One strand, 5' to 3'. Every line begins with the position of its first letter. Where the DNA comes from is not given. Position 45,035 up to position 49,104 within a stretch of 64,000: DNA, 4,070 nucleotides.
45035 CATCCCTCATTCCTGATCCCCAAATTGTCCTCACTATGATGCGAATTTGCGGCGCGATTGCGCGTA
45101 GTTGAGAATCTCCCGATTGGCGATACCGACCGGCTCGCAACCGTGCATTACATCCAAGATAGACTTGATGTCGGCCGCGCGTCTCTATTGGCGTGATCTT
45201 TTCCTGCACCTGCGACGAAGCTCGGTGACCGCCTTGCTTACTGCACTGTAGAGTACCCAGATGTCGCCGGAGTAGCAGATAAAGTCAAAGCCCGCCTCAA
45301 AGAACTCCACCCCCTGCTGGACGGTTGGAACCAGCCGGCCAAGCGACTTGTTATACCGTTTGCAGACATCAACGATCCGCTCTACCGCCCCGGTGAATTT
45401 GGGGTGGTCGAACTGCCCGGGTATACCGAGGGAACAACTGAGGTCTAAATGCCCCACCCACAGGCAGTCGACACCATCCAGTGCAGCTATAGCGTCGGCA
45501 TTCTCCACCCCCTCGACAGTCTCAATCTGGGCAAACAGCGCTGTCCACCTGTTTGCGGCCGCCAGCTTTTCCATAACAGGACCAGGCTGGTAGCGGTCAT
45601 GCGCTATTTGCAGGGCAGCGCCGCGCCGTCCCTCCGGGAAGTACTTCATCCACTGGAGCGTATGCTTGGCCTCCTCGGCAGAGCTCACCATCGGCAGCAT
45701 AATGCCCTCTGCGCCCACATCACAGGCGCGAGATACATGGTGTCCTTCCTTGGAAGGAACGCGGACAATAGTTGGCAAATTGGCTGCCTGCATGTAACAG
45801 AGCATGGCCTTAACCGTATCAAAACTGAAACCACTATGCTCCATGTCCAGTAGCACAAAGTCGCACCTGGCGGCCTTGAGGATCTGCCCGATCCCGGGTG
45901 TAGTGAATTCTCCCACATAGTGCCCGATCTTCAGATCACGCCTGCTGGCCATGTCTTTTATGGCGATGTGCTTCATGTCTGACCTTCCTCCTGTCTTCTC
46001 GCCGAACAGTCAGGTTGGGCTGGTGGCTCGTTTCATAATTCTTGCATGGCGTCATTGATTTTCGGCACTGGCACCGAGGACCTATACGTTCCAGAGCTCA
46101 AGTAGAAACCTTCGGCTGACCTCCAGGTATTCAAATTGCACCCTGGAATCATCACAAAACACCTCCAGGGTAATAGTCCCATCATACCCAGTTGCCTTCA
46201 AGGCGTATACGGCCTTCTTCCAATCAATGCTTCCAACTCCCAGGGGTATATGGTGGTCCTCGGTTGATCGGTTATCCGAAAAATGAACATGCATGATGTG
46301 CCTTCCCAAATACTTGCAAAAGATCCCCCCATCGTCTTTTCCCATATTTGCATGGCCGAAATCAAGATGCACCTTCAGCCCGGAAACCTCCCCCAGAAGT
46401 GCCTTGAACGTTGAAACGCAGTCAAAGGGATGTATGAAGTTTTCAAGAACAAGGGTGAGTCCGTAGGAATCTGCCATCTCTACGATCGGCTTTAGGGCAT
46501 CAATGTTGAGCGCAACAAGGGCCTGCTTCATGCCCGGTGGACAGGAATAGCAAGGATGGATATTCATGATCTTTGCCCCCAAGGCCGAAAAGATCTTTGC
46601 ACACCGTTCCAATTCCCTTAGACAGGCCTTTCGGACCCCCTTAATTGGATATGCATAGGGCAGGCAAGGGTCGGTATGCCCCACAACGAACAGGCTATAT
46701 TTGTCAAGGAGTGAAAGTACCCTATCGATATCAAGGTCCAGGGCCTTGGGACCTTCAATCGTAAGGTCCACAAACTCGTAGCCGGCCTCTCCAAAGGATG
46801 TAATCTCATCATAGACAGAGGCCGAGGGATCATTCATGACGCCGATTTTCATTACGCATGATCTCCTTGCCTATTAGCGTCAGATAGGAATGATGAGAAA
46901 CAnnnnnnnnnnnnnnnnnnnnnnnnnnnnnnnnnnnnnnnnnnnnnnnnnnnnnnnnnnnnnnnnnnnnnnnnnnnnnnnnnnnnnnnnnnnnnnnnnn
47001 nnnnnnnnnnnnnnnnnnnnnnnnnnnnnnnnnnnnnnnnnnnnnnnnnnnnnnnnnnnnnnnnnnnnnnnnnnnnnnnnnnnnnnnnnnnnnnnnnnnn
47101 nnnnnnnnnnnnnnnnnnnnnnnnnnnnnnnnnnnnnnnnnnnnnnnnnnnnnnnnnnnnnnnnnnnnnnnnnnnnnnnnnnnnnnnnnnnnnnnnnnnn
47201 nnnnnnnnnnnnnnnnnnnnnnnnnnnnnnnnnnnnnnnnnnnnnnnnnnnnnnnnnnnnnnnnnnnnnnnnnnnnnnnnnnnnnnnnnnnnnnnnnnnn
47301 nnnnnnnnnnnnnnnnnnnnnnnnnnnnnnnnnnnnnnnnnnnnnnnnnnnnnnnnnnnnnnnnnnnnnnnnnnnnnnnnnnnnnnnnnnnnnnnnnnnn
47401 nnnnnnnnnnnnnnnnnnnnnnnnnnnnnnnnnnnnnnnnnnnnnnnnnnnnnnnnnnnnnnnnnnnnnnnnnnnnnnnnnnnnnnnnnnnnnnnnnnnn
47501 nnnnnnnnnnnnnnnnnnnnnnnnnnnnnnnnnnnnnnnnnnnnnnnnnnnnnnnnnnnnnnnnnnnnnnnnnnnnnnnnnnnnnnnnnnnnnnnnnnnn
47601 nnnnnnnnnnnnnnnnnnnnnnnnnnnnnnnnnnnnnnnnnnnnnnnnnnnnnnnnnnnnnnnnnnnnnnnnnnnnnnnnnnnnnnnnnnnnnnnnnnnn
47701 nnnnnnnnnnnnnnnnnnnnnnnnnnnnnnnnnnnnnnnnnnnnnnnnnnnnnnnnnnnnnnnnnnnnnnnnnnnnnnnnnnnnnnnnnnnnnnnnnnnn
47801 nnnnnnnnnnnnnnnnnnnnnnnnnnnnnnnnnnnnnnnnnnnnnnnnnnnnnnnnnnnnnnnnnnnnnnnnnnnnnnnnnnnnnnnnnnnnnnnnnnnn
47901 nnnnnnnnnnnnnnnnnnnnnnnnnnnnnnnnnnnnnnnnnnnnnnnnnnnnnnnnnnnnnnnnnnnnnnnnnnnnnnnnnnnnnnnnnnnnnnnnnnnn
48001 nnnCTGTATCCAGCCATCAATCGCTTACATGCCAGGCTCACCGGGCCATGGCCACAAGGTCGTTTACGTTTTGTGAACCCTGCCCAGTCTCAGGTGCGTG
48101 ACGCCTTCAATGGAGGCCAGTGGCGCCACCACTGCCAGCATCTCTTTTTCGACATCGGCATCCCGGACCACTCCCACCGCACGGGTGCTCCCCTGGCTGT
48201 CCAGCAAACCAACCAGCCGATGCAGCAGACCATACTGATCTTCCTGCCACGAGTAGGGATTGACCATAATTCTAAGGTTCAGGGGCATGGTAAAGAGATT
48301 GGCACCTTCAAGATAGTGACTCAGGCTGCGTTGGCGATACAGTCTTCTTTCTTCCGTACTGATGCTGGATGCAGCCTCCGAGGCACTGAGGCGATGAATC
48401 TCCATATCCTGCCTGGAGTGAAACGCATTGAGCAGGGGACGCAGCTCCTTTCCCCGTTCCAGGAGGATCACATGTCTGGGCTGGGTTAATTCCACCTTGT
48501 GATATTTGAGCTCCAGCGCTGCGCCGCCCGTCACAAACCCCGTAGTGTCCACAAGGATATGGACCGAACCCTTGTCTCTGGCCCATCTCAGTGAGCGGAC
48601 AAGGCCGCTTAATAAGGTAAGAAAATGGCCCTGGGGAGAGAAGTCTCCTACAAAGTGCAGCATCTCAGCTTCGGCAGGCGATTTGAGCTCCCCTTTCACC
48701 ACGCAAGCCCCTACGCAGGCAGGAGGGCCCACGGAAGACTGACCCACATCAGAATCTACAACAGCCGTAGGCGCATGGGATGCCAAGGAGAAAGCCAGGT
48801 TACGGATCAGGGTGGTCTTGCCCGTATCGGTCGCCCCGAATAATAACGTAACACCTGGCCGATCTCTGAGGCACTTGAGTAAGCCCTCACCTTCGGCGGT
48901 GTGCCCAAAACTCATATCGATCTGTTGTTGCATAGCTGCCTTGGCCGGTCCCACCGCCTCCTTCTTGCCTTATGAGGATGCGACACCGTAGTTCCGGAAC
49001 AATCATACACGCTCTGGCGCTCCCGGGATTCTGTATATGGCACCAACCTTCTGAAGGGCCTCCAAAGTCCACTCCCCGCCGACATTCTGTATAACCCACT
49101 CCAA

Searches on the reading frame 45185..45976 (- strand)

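Call 56: search_protein_families(library=pfam, proteins=[window:45185-45976:-], max_evalue=0.0001)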
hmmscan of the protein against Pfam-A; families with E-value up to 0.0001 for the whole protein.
window:45185-45976:- (263 aa): 1 family
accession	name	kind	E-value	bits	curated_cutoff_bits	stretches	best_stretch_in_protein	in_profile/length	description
PF03328.21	HpcH_HpaI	-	4e-30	105.2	25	1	31-233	15-209/221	HpcH/HpaI aldolase/citrate lyase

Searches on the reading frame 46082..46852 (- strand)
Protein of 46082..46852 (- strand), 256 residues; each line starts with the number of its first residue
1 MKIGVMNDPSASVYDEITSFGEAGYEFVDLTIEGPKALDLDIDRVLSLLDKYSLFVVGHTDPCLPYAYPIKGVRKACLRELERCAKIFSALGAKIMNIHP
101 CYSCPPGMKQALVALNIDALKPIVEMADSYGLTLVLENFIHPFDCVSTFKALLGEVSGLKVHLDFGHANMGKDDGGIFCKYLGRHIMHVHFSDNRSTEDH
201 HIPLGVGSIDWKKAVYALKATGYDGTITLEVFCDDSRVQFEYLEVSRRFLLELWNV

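Call 56: search_protein_families(library=pfam, proteins=[window:46082-46852:-], max_evalue=0.0001)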
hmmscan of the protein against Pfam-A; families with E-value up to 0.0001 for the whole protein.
window:46082-46852:- (256 aa): 1 family
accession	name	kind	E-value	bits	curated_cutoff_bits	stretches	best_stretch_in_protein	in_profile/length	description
PF01261.30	AP_endonuc_2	-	3e-35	122.6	31.1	1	22-238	6-234/249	Xylose isomerase-like TIM barrel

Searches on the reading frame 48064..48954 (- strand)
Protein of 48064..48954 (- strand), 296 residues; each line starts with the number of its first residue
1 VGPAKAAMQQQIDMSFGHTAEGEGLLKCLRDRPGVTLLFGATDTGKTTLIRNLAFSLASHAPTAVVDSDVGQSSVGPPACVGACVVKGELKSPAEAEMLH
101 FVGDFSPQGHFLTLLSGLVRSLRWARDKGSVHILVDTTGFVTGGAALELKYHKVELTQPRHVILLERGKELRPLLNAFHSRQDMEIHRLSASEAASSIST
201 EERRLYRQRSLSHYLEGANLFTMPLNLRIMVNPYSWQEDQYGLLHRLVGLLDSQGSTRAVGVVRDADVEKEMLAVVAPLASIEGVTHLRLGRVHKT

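Call 56: search_protein_families(library=pfam, proteins=[window:48064-48954:-], max_evalue=0.0001)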
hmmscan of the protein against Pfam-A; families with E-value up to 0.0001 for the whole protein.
window:48064-48954:- (296 aa): 2 families
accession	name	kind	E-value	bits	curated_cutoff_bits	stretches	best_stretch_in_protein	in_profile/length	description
PF16575.11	CLP1_P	-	6.7e-34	117.8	26.6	1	40-217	1-188/188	mRNA cleavage and polyadenylation factor CLP1 P-loop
PF13481.12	AAA_25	-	9e-05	22.6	27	0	19-65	19-65/195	AAA domain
